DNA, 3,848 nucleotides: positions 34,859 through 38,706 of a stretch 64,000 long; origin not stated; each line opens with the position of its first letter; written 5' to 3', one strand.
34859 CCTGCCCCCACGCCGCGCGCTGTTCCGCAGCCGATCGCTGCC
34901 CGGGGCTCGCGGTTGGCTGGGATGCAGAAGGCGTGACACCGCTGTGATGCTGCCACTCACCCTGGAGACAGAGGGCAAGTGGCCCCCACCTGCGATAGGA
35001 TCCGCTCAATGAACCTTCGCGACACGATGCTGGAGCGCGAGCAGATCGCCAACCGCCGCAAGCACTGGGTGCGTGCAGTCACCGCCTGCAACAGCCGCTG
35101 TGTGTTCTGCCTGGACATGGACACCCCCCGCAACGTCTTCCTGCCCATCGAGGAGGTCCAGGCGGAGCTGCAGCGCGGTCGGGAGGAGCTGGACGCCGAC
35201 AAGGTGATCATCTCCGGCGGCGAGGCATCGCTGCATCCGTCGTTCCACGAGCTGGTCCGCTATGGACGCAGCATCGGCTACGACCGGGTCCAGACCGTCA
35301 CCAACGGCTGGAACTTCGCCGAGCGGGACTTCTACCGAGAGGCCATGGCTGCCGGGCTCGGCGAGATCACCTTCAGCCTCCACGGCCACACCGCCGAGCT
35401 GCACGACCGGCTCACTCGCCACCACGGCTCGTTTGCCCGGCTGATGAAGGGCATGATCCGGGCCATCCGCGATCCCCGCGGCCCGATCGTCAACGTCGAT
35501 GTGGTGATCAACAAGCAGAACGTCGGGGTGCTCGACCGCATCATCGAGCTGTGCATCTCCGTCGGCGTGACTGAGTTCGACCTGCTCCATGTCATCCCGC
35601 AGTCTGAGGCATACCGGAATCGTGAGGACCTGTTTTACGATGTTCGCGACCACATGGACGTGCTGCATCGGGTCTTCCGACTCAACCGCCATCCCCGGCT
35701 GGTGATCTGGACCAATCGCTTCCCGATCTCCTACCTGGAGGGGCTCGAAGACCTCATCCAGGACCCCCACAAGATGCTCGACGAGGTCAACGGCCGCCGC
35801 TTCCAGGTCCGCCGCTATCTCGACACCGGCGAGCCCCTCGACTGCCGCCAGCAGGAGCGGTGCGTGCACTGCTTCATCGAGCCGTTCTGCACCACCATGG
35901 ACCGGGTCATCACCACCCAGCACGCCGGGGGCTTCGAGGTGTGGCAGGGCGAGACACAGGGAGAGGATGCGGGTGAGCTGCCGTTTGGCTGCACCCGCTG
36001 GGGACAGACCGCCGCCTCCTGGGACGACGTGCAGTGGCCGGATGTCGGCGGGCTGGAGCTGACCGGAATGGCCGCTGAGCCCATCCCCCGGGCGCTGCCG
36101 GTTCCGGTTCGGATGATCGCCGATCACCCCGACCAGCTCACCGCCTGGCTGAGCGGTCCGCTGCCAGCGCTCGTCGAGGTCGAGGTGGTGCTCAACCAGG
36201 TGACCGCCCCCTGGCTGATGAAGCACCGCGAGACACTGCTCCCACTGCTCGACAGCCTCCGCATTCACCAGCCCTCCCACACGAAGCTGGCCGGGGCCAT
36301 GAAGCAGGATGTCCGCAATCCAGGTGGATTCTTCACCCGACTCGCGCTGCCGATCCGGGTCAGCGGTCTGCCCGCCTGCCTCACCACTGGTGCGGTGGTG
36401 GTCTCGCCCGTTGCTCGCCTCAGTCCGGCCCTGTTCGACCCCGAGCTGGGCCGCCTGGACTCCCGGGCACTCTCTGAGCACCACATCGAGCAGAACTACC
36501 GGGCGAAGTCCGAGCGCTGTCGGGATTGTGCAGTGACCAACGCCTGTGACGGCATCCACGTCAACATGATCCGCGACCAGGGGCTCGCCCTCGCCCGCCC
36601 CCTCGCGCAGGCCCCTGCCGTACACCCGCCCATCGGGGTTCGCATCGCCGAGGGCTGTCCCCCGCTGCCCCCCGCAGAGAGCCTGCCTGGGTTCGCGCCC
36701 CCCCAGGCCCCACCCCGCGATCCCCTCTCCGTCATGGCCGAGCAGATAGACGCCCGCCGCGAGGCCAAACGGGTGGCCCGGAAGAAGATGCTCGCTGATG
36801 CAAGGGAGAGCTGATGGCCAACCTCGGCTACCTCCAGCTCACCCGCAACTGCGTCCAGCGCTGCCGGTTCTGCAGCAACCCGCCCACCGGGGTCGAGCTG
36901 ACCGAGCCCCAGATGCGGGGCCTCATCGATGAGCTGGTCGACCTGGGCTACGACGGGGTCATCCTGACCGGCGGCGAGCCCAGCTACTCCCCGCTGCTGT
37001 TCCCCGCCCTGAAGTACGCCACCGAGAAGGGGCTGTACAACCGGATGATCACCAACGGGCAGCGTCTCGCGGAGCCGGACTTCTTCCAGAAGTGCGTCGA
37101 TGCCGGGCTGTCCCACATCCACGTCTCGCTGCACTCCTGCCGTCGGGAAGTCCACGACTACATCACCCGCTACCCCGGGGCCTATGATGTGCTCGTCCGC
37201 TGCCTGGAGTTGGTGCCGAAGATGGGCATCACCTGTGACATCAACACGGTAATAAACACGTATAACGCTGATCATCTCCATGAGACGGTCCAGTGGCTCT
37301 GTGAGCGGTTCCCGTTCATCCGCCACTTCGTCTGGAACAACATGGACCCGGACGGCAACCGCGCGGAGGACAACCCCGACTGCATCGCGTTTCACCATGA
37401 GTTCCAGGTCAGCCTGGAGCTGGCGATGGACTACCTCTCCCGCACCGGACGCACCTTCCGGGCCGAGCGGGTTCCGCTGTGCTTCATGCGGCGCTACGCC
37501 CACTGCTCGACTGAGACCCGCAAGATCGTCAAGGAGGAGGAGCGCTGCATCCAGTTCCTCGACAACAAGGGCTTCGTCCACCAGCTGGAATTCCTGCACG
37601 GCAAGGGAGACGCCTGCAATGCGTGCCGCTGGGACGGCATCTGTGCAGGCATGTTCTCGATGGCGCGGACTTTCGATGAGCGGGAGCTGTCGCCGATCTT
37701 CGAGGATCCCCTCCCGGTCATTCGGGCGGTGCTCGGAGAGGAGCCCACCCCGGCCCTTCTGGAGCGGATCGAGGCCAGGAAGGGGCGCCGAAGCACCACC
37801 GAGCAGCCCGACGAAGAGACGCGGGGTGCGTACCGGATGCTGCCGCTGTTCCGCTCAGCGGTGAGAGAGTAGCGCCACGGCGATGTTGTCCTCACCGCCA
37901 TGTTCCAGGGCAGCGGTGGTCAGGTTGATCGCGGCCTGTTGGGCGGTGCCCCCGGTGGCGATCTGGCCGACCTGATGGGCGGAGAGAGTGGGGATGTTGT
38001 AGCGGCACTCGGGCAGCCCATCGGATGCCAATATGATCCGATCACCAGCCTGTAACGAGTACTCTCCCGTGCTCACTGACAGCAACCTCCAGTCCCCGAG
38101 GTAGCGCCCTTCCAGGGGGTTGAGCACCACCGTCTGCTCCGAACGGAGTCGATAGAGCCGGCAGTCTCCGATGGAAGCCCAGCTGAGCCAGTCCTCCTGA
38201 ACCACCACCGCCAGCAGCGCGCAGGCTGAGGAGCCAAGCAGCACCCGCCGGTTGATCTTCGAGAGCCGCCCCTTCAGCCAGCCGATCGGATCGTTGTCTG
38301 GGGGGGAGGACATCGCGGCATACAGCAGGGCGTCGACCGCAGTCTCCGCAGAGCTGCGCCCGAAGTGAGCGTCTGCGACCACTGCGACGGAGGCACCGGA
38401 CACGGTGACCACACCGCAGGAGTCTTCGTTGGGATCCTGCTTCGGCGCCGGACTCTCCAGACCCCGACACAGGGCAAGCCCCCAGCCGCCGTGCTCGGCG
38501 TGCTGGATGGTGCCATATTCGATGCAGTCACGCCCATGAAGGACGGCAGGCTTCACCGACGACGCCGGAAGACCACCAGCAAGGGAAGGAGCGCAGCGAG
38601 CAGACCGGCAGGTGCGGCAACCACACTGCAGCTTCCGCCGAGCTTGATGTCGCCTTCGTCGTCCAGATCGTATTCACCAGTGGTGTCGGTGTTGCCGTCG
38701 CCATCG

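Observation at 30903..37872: Central locus: HExxH hydroxylase-like gene facing four translationally coupled rSAM-family genes, with no conventional precursor gene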

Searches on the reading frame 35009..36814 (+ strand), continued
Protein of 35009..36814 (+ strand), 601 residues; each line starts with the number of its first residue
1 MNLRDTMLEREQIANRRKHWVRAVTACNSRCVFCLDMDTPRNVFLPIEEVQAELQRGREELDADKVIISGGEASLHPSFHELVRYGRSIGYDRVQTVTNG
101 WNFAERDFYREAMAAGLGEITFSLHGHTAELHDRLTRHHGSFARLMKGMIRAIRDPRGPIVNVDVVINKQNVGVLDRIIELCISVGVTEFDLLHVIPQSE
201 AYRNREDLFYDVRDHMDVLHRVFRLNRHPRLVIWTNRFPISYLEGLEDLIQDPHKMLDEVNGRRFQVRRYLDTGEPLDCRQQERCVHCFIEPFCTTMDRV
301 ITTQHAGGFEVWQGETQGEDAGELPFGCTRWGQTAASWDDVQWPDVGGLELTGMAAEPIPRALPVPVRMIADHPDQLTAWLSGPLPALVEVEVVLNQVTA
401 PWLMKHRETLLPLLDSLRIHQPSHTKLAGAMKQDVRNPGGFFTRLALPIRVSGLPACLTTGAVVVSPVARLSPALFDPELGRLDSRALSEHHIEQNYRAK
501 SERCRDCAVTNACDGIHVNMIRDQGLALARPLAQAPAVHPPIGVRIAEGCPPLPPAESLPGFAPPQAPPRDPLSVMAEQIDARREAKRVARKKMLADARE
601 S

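Call 51: predict_structure(alignment_id=A1)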
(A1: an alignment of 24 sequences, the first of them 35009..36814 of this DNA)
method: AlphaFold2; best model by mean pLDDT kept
length: 601 residues; sequences in the alignment: 24
mean_pLDDT: 88.3   pTM: 0.83
mean pLDDT of the five models: 88.3, 87.9, 87.2, 86.3, 84.2
residues with pLDDT >= 90: 322; 70-90: 256; 50-70: 20; < 50: 3
segments of 3 or more residues with pLDDT < 50: none
pLDDT, mean of each block of 10 residues (from residue 1): 78 83 80 78 87 92 88 89 97 91 95 96 95 91 95 95 94 96 95 84 86 87 88 84 84 77 79 78 76 90 93 68 84 94 90 95 95 97 92 98 96 96 92 95 96 94 93 91 90 91 87 90 90 84 77 87 77 66 86 85 78
secondary structure, 60 per line:
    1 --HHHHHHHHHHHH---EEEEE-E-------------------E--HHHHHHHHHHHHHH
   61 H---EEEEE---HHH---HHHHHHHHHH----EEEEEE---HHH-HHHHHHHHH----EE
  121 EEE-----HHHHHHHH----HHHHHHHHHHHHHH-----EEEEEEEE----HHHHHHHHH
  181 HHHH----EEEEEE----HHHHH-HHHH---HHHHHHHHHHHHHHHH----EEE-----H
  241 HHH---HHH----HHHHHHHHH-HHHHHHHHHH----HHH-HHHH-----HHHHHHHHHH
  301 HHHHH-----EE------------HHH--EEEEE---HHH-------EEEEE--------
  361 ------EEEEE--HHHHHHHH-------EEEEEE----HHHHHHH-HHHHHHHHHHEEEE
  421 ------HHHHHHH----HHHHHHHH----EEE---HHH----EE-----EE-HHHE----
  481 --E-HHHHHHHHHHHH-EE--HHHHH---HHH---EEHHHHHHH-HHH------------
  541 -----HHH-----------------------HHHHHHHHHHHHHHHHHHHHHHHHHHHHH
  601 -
elements in order: H3-14 E18-22 H47-61 E65-69 H79-88 E93-98 H106-114 E119-123 H129-136 H141-154 E160-167 H172-184 E189-194 H199-203 H205-208 H212-227 E232-234 H240-243 H254-262 H264-273 H282-285 H291-305 E330-334 E348-352 E367-371 H374-381 E389-394 H399-405 H407-416 E417-420 H427-433 H438-445 E450-452 H485-496 H502-506 H518-524 H572-600

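Call 55: fold_search(model_id=the predicted structure, library=pdb)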
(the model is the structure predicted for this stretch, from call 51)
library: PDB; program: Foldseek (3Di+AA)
matches with E <= 10: 1306; with E <= 0.001: 135
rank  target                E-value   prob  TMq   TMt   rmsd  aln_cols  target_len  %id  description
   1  6efn                  1.5e-11  1.00  0.32  0.49   2.8       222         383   22  Structure of a RiPP maturase, SkfB (released 2018-10-24)
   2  7vob                  3.1e-11  1.00  0.32  0.58   2.8       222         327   23  The crystal structure of a Radical SAM Enzyme BlsE involved in the Biosynthesis of Blasticidin S (released 2022-05-04)
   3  5v1t_A                3.4e-09  1.00  0.33  0.44   6.9       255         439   15  Crystal structure of Streptococcus suis SuiB bound to precursor peptide SuiA (released 2017-08-30)
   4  5v1s_A                4.9e-09  1.00  0.32  0.45   5.9       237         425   16  Crystal structure of Streptococcus suis SuiB bound to S-adenosylmethionine (released 2017-08-30)
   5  7n7h                  5.1e-09  1.00  0.30  0.57   3.9       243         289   21  X-ray crystal structure of Viperin-like enzyme from Nematostella vectensis (released 2021-07-07)
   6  8hzv_C                7.2e-09  1.00  0.31  0.38   7.0       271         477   19  The crystal structure of a Radical SAM Enzyme DesII (released 2024-07-10)
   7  6q2q_A                1.2e-08  1.00  0.32  0.64   3.1       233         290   19  Crystal structure of mouse viperin bound to uridine triphosphate and S-adenosylhomocysteine (released 2020-01-22)
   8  5vsl_A                1.7e-08  1.00  0.31  0.66   3.3       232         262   18  Crystal structure of viperin with bound [4Fe-4S] cluster and S-adenosylhomocysteine (SAH) (released 2017-06-14)
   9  6q2p_B                1.8e-08  1.00  0.32  0.62   3.2       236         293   19  Crystal structure of mouse viperin bound to cytidine triphosphate and S-adenosylhomocysteine (released 2020-01-22)
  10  6q2p_A                1.8e-08  1.00  0.31  0.61   3.4       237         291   18  Crystal structure of mouse viperin bound to cytidine triphosphate and S-adenosylhomocysteine (released 2020-01-22)
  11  5v1q_A                2.0e-08  1.00  0.32  0.44   6.6       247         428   15  Crystal structure of Streptococcus suis SuiB (released 2017-08-30)
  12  5v1q_B                2.3e-08  1.00  0.32  0.42   3.5       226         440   17  Crystal structure of Streptococcus suis SuiB (released 2017-08-30)
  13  8hzv_D                3.0e-08  1.00  0.27  0.34   8.2       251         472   20  The crystal structure of a Radical SAM Enzyme DesII (released 2024-07-10)
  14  8hzv_B                3.2e-08  1.00  0.29  0.36   7.6       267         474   20  The crystal structure of a Radical SAM Enzyme DesII (released 2024-07-10)
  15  8hzv_A                4.0e-08  1.00  0.30  0.37   6.8       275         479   17  The crystal structure of a Radical SAM Enzyme DesII (released 2024-07-10)
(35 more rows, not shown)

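Call 75: search_protein_families(library=ncbifam, proteins=[L054:17489-17779:+, L070:8299-8661:+, L068:1680-2024:-, L058:17337-17678:+, L035:13010-13585:+], max_evalue=0.01)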
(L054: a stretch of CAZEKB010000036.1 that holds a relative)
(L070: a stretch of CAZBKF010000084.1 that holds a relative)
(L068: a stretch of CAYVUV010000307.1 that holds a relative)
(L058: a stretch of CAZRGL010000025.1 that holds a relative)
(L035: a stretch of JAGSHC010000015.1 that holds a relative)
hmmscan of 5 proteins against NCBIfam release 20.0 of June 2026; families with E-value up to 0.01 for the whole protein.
L054:17489-17779:+ (96 aa): 6 families
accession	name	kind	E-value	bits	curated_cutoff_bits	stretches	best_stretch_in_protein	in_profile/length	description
NF038313.3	HisXaaSer_A4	exception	2.8e-24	85.8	55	1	13-96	1-93/93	His-Xaa-Ser repeat protein HxsA4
NF038296.1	HisXaaSer_A2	equivalog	0.00012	23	48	1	54-80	68-94/96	His-Xaa-Ser repeat protein HxsA2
NF038309.1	HisXaaSer_A3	equivalog_domain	0.00021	21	65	1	60-93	44-79/81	His-Xaa-Ser repeat protein HxsA3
NF038329.2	gly_rich_SclB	equivalog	0.00036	19.6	325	1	62-94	109-141/442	LPXTG-anchored collagen-like adhesin Scl2/SclB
TIGR03979.1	His_Ser_Rich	equivalog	0.00046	20.2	121.65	1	49-80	41-74/190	His-Xaa-Ser repeat protein HxsA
NF038330.1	adhesin_SclA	exception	0.0057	16.3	400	1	67-92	150-175/405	LPXTG-anchored collagen-like adhesin Scl1/SclA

L070:8299-8661:+ (120 aa): 4 families
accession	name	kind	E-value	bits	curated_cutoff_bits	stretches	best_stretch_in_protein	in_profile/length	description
NF038313.3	HisXaaSer_A4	exception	1.3e-24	86.9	55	1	36-120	2-93/93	His-Xaa-Ser repeat protein HxsA4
NF038296.1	HisXaaSer_A2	equivalog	2.2e-08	35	48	1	48-101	41-94/96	His-Xaa-Ser repeat protein HxsA2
NF038309.1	HisXaaSer_A3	equivalog_domain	0.00041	20.1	65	1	80-117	43-79/81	His-Xaa-Ser repeat protein HxsA3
TIGR03979.1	His_Ser_Rich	equivalog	0.0053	16.7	121.65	1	71-101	46-74/190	His-Xaa-Ser repeat protein HxsA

L068:1680-2024:- (114 aa): 7 families
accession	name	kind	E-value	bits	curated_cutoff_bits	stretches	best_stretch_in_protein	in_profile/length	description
NF038313.3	HisXaaSer_A4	exception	4.9e-30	104.3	55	1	17-114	2-93/93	His-Xaa-Ser repeat protein HxsA4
NF038296.1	HisXaaSer_A2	equivalog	2.9e-08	34.6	48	1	33-83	44-94/96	His-Xaa-Ser repeat protein HxsA2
NF038329.2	gly_rich_SclB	equivalog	1.2e-06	27.7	325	1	71-111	115-155/442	LPXTG-anchored collagen-like adhesin Scl2/SclB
NF038330.1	adhesin_SclA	exception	8.9e-06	25.6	400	1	71-111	112-152/405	LPXTG-anchored collagen-like adhesin Scl1/SclA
NF046116.1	adhesin_Lcl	equivalog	6.4e-05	21.7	500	1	72-110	53-91/431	collagen-like adhesin Lcl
TIGR03979.1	His_Ser_Rich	equivalog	0.00062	19.8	121.65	1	58-83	49-74/190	His-Xaa-Ser repeat protein HxsA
NF038309.1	HisXaaSer_A3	equivalog_domain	0.0052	16.6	65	0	63-100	44-80/81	His-Xaa-Ser repeat protein HxsA3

L058:17337-17678:+ (113 aa): 7 families
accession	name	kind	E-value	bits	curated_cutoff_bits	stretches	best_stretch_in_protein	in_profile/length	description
NF038313.3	HisXaaSer_A4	exception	4e-30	104.5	55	1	18-113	1-93/93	His-Xaa-Ser repeat protein HxsA4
NF038309.1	HisXaaSer_A3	equivalog_domain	8.5e-06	25.5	65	1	56-101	35-79/81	His-Xaa-Ser repeat protein HxsA3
NF038329.2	gly_rich_SclB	equivalog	4.9e-05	22.4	325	1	56-111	161-216/442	LPXTG-anchored collagen-like adhesin Scl2/SclB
NF038296.1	HisXaaSer_A2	equivalog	0.00019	22.4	48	0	34-91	40-94/96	His-Xaa-Ser repeat protein HxsA2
NF038330.1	adhesin_SclA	exception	0.0003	20.5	400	1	55-111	148-204/405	LPXTG-anchored collagen-like adhesin Scl1/SclA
NF046116.1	adhesin_Lcl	equivalog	0.00049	18.8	500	1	53-110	65-122/431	collagen-like adhesin Lcl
NF008991.0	PRK12334.2-3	equivalog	0.0048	16.4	696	1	45-110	283-350/454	nucleoside triphosphate pyrophosphohydrolase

L035:13010-13585:+ (191 aa): 0 families

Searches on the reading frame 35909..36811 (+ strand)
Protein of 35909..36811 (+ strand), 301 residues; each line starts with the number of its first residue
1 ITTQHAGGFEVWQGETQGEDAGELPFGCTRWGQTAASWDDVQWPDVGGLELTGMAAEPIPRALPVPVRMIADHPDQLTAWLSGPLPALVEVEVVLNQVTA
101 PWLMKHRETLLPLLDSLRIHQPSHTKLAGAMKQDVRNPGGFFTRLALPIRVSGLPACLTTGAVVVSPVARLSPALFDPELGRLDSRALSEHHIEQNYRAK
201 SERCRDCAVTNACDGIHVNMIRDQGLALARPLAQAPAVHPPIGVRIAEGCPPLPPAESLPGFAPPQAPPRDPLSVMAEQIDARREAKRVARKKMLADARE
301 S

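Call 82: search_protein_representatives(protein=window:35909-36811:+)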
Query: 301 residues. Proteins with E-value up to 0.001 (for the whole library): 170; up to 1e-10: 69; up to 1e-30: 24. The best 150 are listed.
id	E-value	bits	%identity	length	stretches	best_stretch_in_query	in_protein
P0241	6.3e-64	232.7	47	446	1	2-289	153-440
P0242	6.9e-64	232.6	46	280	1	24-295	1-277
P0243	7.9e-61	222.6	43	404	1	2-290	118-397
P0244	2.2e-58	214.6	47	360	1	3-292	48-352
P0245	5.1e-57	210.1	44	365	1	2-291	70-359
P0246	4.2e-55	203.8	49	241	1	74-299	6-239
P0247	4.2e-53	197.2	46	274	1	46-288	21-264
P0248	1.0e-51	192.7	42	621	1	22-295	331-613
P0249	2.5e-51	191.4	41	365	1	18-292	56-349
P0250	3.0e-51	191.1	48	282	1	58-292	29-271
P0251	1.3e-49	185.8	48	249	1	85-289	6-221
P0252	2.4e-49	184.9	43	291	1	3-278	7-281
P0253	2.2e-47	178.4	49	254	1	72-288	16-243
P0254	4.2e-47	177.5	46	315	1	14-293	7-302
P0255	8.5e-46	173.2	37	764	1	20-299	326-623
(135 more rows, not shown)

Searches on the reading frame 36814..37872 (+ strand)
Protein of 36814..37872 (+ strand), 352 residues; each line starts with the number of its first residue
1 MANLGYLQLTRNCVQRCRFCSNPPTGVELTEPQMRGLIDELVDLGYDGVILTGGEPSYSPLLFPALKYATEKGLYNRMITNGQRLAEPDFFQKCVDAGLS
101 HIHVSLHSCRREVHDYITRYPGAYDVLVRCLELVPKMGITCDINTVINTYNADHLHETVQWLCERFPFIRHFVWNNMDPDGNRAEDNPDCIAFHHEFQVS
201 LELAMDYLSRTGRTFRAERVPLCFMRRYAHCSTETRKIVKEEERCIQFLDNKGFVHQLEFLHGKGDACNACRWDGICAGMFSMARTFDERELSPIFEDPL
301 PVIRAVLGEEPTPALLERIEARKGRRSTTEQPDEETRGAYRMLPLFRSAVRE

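Call 9: search_protein_families(library=pfam, proteins=[window:36814-37872:+], max_evalue=0.01)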
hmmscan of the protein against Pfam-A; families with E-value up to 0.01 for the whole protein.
window:36814-37872:+ (352 aa): 2 families
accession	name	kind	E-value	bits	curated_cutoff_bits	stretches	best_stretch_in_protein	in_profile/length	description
PF04055.27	Radical_SAM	-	1.7e-24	87.3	29.5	1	8-162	2-166/166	Radical SAM superfamily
PF19238.5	Radical_SAM_2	-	0.0047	17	26.7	0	91-169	69-148/151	Radical SAM-like domain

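Call 10: search_protein_families(library=ncbifam, proteins=[window:36814-37872:+], max_evalue=0.01)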
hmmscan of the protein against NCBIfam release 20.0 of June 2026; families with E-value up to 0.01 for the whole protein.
window:36814-37872:+ (352 aa): 37 families (the best 25 are shown)
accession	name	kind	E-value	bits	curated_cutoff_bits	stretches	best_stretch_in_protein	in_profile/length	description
TIGR03977.1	rSAM_pair_HxsC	equivalog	8.9e-25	87.2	267.9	1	6-230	28-258/292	His-Xaa-Ser system radical SAM maturase HxsC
TIGR04545.1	rSAM_ahbD_hemeb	equivalog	1.6e-21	77.1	500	1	9-217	6-214/339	heme b synthase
TIGR04053.2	TIGR04053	equivalog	1.8e-18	67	395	1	8-163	13-174/366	TIGR04053 family radical SAM/SPASM domain-containing protein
NF038332.1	rSAM_rare_HxsC4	exception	1.5e-17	63.8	500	1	44-232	59-243/335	radical SAM protein HxsC4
TIGR04055.1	rSAM_NirJ2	equivalog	1.9e-17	63.8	500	1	10-162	7-161/326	putative heme d1 biosynthesis radical SAM protein NirJ2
NF045574.1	sacti_mat_StsB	exception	4.1e-17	62.2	625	1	6-161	99-255/466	StsB family radical SAM/SPASM domain sactipeptide maturase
TIGR02109.1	PQQ_syn_pqqE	equivalog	4.4e-16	58.8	381.35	1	7-160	11-167/358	pyrroloquinoline quinone biosynthesis protein PqqE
TIGR04546.1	rSAM_ahbC_deAc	equivalog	1.1e-15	57.4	650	1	8-162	44-200/390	12,18-didecarboxysiroheme deacetylase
TIGR04051.1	rSAM_NirJ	equivalog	2.4e-15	56.4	515.45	1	8-181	7-180/354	heme d1 biosynthesis radical SAM protein NirJ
TIGR04466.1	rSAM_BlsE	equivalog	3.1e-14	53.2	400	1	29-163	31-163/327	cytosylglucuronate decarboxylase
TIGR02668.1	moaA_archaeal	equivalog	3.7e-14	52.4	325.25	1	7-163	14-174/303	GTP 3',8-cyclase MoaA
TIGR02666.1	moaA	equivalog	6.5e-14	51.6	284.05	1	8-170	15-188/336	GTP 3',8-cyclase MoaA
TIGR04054.1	rSAM_NirJ1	equivalog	1.6e-13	50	650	1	8-160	41-195/387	putative heme d1 biosynthesis radical SAM protein NirJ1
NF038283.1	viperin_w_prok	equivalog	4.8e-13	48.9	180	1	9-156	8-172/281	viperin family antiviral radical SAM protein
TIGR04347.1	pseudo_SAM_Halo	equivalog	1.6e-12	47.4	525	1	9-165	44-202/390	TIGR04347 family pseudo-SAM/SPASM protein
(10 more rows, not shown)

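Call 12: find_encoding_contigs(protein=window:36814-37872:+, flank=10000, max_places=10)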
Protein window:36814-37872:+ (352 aa): 1 contig read that carries it; 1 place shown.
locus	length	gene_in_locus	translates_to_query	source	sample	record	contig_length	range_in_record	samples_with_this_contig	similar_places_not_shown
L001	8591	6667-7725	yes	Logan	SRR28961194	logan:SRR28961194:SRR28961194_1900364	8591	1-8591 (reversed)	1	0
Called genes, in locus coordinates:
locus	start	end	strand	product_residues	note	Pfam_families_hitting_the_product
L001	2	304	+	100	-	?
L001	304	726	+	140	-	PF22599:SecDF_P1_head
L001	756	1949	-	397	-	-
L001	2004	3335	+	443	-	PF04055:Radical_SAM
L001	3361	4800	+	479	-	PF04055:Radical_SAM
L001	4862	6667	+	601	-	PF04055:Radical_SAM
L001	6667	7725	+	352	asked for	PF04055:Radical_SAM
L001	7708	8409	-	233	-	PF13672:PP2C_2 (weak), PF07228:SpoIIE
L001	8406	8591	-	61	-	?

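Call 32: search_protein_families(library=padloc, proteins=[window:36814-37872:+], max_evalue=0.001)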
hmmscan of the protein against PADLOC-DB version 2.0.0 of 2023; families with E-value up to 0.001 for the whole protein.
window:36814-37872:+ (352 aa): 3 families
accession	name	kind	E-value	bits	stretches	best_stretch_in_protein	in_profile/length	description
PDLC02904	pVip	-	4e-20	70.4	1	8-153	8-155/262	Viperins associated with kinases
PDLC02903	pVip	-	1.2e-15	55.7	1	7-160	4-159/257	Viperins not associated with kinases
PDLC02905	pVip-kinase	-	2.3e-06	25.1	1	9-154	188-345/474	Viperin-kinase fusion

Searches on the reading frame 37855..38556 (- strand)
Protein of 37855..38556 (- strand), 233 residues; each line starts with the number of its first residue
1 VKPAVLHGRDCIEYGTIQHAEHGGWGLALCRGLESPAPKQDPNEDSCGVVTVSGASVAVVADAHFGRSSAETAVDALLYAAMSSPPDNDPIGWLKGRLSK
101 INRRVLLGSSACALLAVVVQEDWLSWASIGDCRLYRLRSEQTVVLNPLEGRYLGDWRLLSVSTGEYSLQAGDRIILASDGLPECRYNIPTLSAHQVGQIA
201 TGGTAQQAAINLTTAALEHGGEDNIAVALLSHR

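Call 41: search_protein_families(library=pfam, proteins=[window:37855-38556:-], max_evalue=0.01)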
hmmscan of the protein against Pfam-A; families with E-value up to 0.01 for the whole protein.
window:37855-38556:- (233 aa): 2 families
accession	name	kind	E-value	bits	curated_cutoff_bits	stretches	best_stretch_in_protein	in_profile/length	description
PF13672.11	PP2C_2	-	1.4e-09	38.2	24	1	38-182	7-175/209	Protein phosphatase 2C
PF07228.17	SpoIIE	-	4.6e-09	36.9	25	1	90-230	40-189/192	Stage II sporulation protein E (SpoIIE)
